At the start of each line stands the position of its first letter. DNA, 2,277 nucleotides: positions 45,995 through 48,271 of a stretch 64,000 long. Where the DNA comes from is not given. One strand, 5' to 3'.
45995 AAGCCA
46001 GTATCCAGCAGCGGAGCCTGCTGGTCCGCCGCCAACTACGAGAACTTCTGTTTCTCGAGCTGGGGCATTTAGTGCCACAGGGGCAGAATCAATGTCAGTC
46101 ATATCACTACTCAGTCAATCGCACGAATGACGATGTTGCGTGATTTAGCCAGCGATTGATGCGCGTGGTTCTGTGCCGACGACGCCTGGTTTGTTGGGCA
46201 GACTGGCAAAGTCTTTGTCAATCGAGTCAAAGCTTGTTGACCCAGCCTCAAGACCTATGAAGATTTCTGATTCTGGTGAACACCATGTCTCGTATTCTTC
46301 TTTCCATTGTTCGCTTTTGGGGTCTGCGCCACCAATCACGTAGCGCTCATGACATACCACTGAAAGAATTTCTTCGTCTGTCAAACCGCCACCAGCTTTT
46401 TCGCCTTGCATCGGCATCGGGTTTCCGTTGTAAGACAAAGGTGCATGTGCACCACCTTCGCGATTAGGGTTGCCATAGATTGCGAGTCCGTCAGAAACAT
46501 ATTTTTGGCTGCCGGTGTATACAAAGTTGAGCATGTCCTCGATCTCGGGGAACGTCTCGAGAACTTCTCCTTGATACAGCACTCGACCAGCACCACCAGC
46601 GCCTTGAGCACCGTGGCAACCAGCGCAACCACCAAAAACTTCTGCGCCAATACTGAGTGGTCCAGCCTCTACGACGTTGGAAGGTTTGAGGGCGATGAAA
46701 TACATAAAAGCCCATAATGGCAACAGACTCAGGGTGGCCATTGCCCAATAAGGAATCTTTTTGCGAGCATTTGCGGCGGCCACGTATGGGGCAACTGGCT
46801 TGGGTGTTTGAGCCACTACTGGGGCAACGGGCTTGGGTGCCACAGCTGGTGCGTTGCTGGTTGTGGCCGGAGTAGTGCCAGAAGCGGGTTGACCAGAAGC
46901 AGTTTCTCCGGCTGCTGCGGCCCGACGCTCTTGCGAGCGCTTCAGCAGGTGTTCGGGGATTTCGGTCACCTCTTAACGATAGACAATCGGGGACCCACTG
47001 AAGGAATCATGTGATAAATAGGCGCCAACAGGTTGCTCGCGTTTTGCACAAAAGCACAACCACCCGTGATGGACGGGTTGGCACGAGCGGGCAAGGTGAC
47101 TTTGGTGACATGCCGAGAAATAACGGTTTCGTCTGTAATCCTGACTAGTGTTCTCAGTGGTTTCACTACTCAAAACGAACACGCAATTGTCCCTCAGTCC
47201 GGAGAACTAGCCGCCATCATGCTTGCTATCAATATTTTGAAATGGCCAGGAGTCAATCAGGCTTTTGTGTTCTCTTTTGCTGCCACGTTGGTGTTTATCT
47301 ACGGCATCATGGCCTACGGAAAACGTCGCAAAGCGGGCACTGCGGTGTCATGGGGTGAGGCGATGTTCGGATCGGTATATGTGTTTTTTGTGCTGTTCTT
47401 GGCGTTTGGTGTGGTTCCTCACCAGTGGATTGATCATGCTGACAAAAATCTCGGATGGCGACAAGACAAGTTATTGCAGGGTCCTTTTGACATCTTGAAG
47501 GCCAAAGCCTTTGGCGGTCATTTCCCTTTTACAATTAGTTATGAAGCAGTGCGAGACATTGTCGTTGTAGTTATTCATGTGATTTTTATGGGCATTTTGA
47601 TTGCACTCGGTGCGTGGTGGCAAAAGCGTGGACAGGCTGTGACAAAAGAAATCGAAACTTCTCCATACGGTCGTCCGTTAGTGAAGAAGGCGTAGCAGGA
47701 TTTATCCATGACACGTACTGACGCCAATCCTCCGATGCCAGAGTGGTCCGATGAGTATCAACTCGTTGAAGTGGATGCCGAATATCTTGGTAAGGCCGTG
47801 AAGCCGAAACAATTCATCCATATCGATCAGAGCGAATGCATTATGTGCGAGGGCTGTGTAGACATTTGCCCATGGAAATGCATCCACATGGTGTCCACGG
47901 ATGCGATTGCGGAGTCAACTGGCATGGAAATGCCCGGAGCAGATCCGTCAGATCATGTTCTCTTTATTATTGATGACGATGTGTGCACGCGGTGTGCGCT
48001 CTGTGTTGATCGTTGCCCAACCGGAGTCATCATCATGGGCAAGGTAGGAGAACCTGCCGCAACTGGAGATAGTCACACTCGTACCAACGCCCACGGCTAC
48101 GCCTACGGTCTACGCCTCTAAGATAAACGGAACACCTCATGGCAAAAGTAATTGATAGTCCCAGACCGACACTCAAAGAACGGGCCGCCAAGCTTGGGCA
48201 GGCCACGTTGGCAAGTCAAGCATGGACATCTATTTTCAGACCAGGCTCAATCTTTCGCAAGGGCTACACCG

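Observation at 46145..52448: Non-canonical Rieske/cytochrome b6-type module in an otherwise actinobacterial-looking genome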

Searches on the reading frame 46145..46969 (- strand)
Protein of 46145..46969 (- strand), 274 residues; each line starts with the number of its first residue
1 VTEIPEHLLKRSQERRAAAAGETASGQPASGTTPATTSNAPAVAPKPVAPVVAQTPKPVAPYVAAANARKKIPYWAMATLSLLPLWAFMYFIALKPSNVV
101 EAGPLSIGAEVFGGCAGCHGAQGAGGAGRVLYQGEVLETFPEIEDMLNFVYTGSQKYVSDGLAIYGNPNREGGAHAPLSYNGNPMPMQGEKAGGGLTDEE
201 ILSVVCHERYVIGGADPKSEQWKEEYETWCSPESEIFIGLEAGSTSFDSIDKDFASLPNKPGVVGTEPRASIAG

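Call 3: search_protein_families(library=pfam, proteins=[window:46145-46969:-], max_evalue=0.01)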
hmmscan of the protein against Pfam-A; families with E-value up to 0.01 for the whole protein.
window:46145-46969:- (274 aa): 1 family
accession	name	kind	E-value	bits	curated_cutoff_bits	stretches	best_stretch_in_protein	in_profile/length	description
PF00034.26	Cytochrom_C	-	0.00015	23.5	21.3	1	108-205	4-83/90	Cytochrome c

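Call 4: search_protein_families(library=ncbifam, proteins=[window:46145-46969:-], max_evalue=0.01)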
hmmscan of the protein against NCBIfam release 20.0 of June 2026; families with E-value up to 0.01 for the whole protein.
window:46145-46969:- (274 aa): 0 families

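Call 46: search_protein_families(library=pfam, proteins=[window:46145-46969:-], max_evalue=10)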
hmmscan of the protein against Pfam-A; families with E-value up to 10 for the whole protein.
window:46145-46969:- (274 aa): 2 families
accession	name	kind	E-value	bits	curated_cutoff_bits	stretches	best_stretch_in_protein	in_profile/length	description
PF00034.26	Cytochrom_C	-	0.00015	23.5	21.3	1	108-205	4-83/90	Cytochrome c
PF13442.11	Cytochrome_CBB3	-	0.083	13.7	27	1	115-130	14-26/68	Cytochrome C oxidase, cbb3-type, subunit III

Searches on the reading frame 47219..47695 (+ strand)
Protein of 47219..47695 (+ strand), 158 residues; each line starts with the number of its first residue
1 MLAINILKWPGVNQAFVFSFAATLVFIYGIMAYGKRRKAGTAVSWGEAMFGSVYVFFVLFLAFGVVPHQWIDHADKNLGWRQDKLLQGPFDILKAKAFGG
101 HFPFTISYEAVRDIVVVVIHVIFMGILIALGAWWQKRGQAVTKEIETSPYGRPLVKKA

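Call 46: search_protein_families(library=pfam, proteins=[window:47219-47695:+], max_evalue=10)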
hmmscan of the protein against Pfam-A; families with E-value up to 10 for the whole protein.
window:47219-47695:+ (158 aa): 3 families
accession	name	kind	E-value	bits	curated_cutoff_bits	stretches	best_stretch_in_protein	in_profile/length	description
PF13858.11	DUF4199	-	0.053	14.4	32.3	1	13-66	31-84/165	Protein of unknown function (DUF4199)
PF02656.20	DUF202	-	1.5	9.8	23.4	0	15-38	44-67/68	Domain of unknown function (DUF202)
PF24284.1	DUF7472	-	2.2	9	27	1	106-136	3-34/65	Family of unknown function (DUF7472)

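Call 48: search_solved_structures(query=window:47219-47695:+, max_evalue=10)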
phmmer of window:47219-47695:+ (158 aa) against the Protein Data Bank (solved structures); distinct sequences matched with E-value up to 10: 0.

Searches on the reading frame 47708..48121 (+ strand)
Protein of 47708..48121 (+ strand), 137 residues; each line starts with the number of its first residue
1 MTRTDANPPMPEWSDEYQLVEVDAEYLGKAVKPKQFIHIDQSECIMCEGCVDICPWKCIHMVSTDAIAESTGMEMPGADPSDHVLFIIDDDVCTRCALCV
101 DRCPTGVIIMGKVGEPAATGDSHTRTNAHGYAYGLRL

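Call 3: search_protein_families(library=pfam, proteins=[window:47708-48121:+], max_evalue=0.01)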
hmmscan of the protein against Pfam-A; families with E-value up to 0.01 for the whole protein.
window:47708-48121:+ (137 aa): 14 families
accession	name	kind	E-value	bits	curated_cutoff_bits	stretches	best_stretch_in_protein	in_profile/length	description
PF13237.11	Fer4_10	-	9.6e-11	41.9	25.5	2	87-115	3-33/53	4Fe-4S dicluster domain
PF00037.32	Fer4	-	1.1e-10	41.3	21.1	2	87-108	2-23/24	4Fe-4S binding domain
PF14697.11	Fer4_21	-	3.4e-10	40.3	35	2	31-61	28-59/59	4Fe-4S dicluster domain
PF13187.11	Fer4_9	-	6.4e-10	39.4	27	2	93-113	2-22/52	4Fe-4S dicluster domain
PF12838.12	Fer4_7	-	3e-09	37.7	27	2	44-107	2-52/52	4Fe-4S dicluster domain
PF13484.11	Fer4_16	-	5.8e-09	37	30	2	93-115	2-25/66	4Fe-4S double cluster binding domain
PF12797.12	Fer4_2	-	2.6e-08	33.7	24.5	2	87-105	4-22/22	4Fe-4S binding domain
PF12837.12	Fer4_6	-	2.5e-07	30.8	25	2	88-108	4-24/24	4Fe-4S binding domain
PF12800.12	Fer4_4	-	6.3e-05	23.4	24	0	91-106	2-17/17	4Fe-4S binding domain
PF13459.11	Fer4_15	-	0.00059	20.9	22.4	0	87-105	2-20/66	4Fe-4S single cluster domain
PF13534.11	Fer4_17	-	0.00074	20.4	22.2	1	43-107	1-60/61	4Fe-4S dicluster domain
PF13746.11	Fer4_18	-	0.00093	19.8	27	0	40-56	57-73/114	4Fe-4S dicluster domain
PF13183.11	Fer4_8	-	0.0015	19.4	27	0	42-107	3-68/68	4Fe-4S dicluster domain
PF12798.12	Fer4_3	-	0.0018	19.4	27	0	93-106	1-14/15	4Fe-4S binding domain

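Call 4: search_protein_families(library=ncbifam, proteins=[window:47708-48121:+], max_evalue=0.01)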
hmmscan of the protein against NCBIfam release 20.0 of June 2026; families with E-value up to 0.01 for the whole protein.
window:47708-48121:+ (137 aa): 75 families (the best 25 are shown)
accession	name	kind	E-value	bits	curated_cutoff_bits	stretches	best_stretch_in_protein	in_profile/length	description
TIGR01971.1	NuoI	subfamily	3e-11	43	113.05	2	25-68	64-107/121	NADH-quinone oxidoreductase, chain I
NF004914.0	PRK06273.1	equivalog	3.4e-10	40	163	2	14-67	25-76/167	ferredoxin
NF004537.0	PRK05888.1-3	equivalog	9.3e-10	38.4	163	2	34-68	105-139/204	NADH-quinone oxidoreductase subunit NuoI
NF005505.0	PRK07118.1-4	equivalog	3.1e-09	36.7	378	2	29-61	231-264/265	Fe-S cluster domain-containing protein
TIGR00403.1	ndhI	equivalog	5.3e-09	35.9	302.35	1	22-64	81-124/183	NAD(P)H-quinone oxidoreductase subunit I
NF041836.1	rnfB_Methano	equivalog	6.1e-09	35.7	445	2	30-61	232-264/265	Rnf electron transport complex subunit RnfB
NF010590.0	PRK13984.1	equivalog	1.4e-08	33.4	946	1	34-112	42-112/611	putative oxidoreductase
NF038196.1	ferrodoxin_EFR1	subfamily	2.3e-08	34.4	75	2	33-64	176-206/242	EFR1 family ferrodoxin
TIGR01944.1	rnfB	subfamily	1.3e-07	31.3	68.7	2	58-115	121-167/190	RnfABCDGE type electron transport complex subunit B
TIGR04105.1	FeFe_hydrog_B1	subfamily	1.6e-07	30.4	450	1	37-109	137-206/462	monomeric [FeFe] hydrogenase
NF042909.1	FMH_DH_FwdF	exception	1.8e-07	30.6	375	1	31-112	167-246/336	tungsten-dependent formylmethanofuran dehydrogenase subunit FwdF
TIGR02936.1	fdxN_nitrog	equivalog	1.9e-07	31.1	80.55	1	28-106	7-85/91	ferredoxin III, nif-specific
NF005506.0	PRK07118.1-5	equivalog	2.7e-07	30.3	388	1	84-112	163-191/279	Fe-S cluster domain-containing protein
NF004543.0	PRK05888.2-5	equivalog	3.9e-07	29.8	243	1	22-108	39-115/217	NADH-quinone oxidoreductase subunit NuoI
NF003475.0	PRK05113.1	equivalog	4.3e-07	30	203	1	23-117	91-169/190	electron transport complex subunit RsxB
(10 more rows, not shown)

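Call 23: search_solved_structures(query=window:47708-48121:+, max_evalue=0.01, show_alignments=1)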
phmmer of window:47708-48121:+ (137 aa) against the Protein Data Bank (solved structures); distinct sequences matched with E-value up to 0.01: 22.
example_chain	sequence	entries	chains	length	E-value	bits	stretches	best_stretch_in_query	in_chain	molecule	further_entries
7bkb_K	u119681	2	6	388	6.1e-15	58.4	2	35-108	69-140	Formylmethanofuran dehydrogenase, subunit F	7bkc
9sw6_G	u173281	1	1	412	1.7e-12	50.5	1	41-114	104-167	Polyferredoxin protein MvhB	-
9sfi_O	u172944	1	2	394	4.3e-12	49.2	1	39-113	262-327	Ferredoxin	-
5t5i_F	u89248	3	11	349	7.5e-09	38.7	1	32-110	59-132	Tungsten formylmethanofuran dehydrogenase subunit fwdF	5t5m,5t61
9sw6_H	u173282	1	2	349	1.7e-08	37.6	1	34-110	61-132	Tungsten formylmethanofuran dehydrogenase, subunit F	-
9sfi_T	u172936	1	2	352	1.2e-07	34.8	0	32-112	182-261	4Fe-4S ferredoxin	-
7bkb_L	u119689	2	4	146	1.7e-06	31.1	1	36-111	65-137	Formylmethanofuran dehydrogenase, subunit G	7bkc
7eu3_I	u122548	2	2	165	3.4e-06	30.1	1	28-63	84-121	NAD(P)H-quinone oxidoreductase subunit I, chloroplastic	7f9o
6u8y_N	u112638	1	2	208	8.1e-06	28.9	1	20-108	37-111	NADH dehydrogenase subunit I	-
6hum_I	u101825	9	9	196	6.1e-05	26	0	28-63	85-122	NAD(P)H-quinone oxidoreductase subunit I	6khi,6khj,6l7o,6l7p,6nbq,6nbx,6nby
7zc6_B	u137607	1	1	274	6.5e-05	25.9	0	85-109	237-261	RnfB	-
8rvv_A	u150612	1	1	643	0.00013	24.9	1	21-109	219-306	H(2):CoB-CoM heterodisulfide,ferredoxin reductase subunit A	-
8rvu_a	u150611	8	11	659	0.00016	24.7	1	21-108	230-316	H(2):CoB-CoM heterodisulfide,ferredoxin reductase subunit A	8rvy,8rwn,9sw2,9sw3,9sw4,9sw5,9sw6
7wfg_I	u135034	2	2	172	0.00025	24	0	38-63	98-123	NAD(P)H-quinone oxidoreductase subunit I, chloroplastic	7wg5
9grx_I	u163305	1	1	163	0.00046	23.2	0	38-63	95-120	NAD(P)H-quinone oxidoreductase subunit I, chloroplastic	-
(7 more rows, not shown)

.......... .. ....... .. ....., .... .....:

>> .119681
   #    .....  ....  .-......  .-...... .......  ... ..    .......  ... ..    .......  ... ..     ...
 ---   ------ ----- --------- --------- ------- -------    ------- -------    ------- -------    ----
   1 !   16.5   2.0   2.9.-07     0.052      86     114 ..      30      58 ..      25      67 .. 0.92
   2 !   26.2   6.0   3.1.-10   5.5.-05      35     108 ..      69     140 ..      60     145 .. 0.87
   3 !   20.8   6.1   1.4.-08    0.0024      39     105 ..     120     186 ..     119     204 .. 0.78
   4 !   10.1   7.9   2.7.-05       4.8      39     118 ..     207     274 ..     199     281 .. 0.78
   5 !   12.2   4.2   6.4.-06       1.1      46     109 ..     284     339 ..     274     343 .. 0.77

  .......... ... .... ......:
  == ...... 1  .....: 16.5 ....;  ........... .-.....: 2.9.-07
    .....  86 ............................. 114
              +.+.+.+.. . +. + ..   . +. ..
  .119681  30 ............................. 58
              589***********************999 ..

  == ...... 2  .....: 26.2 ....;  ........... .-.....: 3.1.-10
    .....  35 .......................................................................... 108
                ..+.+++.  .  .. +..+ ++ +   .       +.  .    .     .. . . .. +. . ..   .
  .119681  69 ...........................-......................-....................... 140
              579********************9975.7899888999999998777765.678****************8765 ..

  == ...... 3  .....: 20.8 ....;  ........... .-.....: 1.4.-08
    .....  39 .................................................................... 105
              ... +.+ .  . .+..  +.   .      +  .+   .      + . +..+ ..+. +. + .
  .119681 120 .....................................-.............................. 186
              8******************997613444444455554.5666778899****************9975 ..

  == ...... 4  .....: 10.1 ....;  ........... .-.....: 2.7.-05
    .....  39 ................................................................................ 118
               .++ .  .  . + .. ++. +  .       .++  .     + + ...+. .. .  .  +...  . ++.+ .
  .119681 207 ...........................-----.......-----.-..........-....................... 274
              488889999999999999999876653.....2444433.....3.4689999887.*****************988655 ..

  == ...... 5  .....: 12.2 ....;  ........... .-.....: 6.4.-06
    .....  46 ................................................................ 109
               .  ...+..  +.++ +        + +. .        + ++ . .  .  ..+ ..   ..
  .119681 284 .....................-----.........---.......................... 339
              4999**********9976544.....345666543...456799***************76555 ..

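Call 27: find_homologous_proteins(query=window:47708-48121:+, max_evalue=0.00001)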
Query window:47708-48121:+ (137 aa): 2106 proteins with E <= 0.00001 among 2109 candidates; the best 120 are listed.
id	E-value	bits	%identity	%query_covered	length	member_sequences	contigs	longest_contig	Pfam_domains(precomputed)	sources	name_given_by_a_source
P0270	5.6e-90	316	98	100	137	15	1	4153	PF14697.12,PF12797.13,PF12837.13,PF00037.33,PF13484.12,PF12838.13,PF13237.12,PF13187.12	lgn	-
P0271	1.8e-80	286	86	100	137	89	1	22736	PF14697.12,PF12797.13,PF12837.13,PF00037.33,PF13484.12,PF12838.13,PF13534.12,PF13237.12,PF13187.12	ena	-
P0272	1.8e-79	282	88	100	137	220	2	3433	PF14697.12,PF12797.13,PF12837.13,PF00037.33,PF13484.12,PF12838.13,PF13237.12,PF13187.12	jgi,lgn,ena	jgi:ferredoxin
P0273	5.0e-78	278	85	100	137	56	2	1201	PF14697.12,PF12797.13,PF12837.13,PF00037.33,PF13484.12,PF12838.13,PF13534.12,PF13237.12,PF13187.12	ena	-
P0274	5.0e-78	278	87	100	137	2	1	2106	PF14697.12,PF12797.13,PF12837.13,PF00037.33,PF13484.12,PF12838.13,PF13237.12,PF13187.12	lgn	-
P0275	5.3e-78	278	82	100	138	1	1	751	PF14697.12,PF12797.13,PF12837.13,PF00037.33,PF13484.12,PF12838.13,PF13237.12,PF13187.12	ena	-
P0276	7.0e-78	277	83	100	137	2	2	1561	PF14697.12,PF12797.13,PF12837.13,PF00037.33,PF13484.12,PF12838.13,PF13534.12,PF13237.12,PF13187.12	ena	-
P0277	1.1e-77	277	86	100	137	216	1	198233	PF14697.12,PF12797.13,PF12837.13,PF00037.33,PF13484.12,PF12838.13,PF13237.12,PF13187.12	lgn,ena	-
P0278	1.4e-77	276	83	100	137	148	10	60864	PF14697.12,PF12797.13,PF12837.13,PF00037.33,PF13484.12,PF12838.13,PF13237.12,PF13187.12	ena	-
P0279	2.1e-77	276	83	100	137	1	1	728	PF14697.12,PF12797.13,PF00037.33,PF13484.12,PF12838.13,PF13459.12,PF13237.12,PF13187.12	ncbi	-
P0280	1.0e-76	273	84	100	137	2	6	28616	PF14697.12,PF12797.13,PF12837.13,PF00037.33,PF13484.12,PF12838.13,PF13237.12,PF13187.12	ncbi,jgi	jgi:ferredoxin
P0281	2.2e-76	272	82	100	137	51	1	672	PF14697.12,PF12797.13,PF12837.13,PF00037.33,PF13484.12,PF12838.13,PF13534.12,PF13237.12,PF13187.12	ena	-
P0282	4.7e-76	271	82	100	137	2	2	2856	PF14697.12,PF12797.13,PF12837.13,PF00037.33,PF13484.12,PF12838.13,PF13237.12,PF13187.12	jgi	jgi:ferredoxin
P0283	8.6e-76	270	82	100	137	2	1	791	PF14697.12,PF12797.13,PF12837.13,PF00037.33,PF13484.12,PF12838.13,PF13534.12,PF13237.12,PF13187.12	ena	-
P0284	8.8e-76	270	83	100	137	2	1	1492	PF14697.12,PF12797.13,PF12837.13,PF00037.33,PF13484.12,PF12838.13,PF13237.12,PF13187.12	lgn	-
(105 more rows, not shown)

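Call 82: predict_structure(alignment_id=A4)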
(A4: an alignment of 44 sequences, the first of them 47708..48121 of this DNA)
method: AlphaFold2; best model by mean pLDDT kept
length: 137 residues; sequences in the alignment: 44
mean_pLDDT: 49.5   pTM: 0.43
mean pLDDT of the five models: 49.5, 44.0, 43.5, 41.1, 38.5
residues with pLDDT >= 90: 0; 70-90: 0; 50-70: 67; < 50: 70
segments of 3 or more residues with pLDDT < 50: 1-10, 13-22, 33-49, 97-101, 105-112, 120-137
pLDDT, mean of each block of 10 residues (from residue 1): 39 42 54 42 45 57 64 57 58 49 46 52 42 45
secondary structure, 60 per line:
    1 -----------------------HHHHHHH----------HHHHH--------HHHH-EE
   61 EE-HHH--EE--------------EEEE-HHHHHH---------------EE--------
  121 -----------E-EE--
elements in order: H24-30 H41-45 H54-57 E59-62 E85-88 H90-95
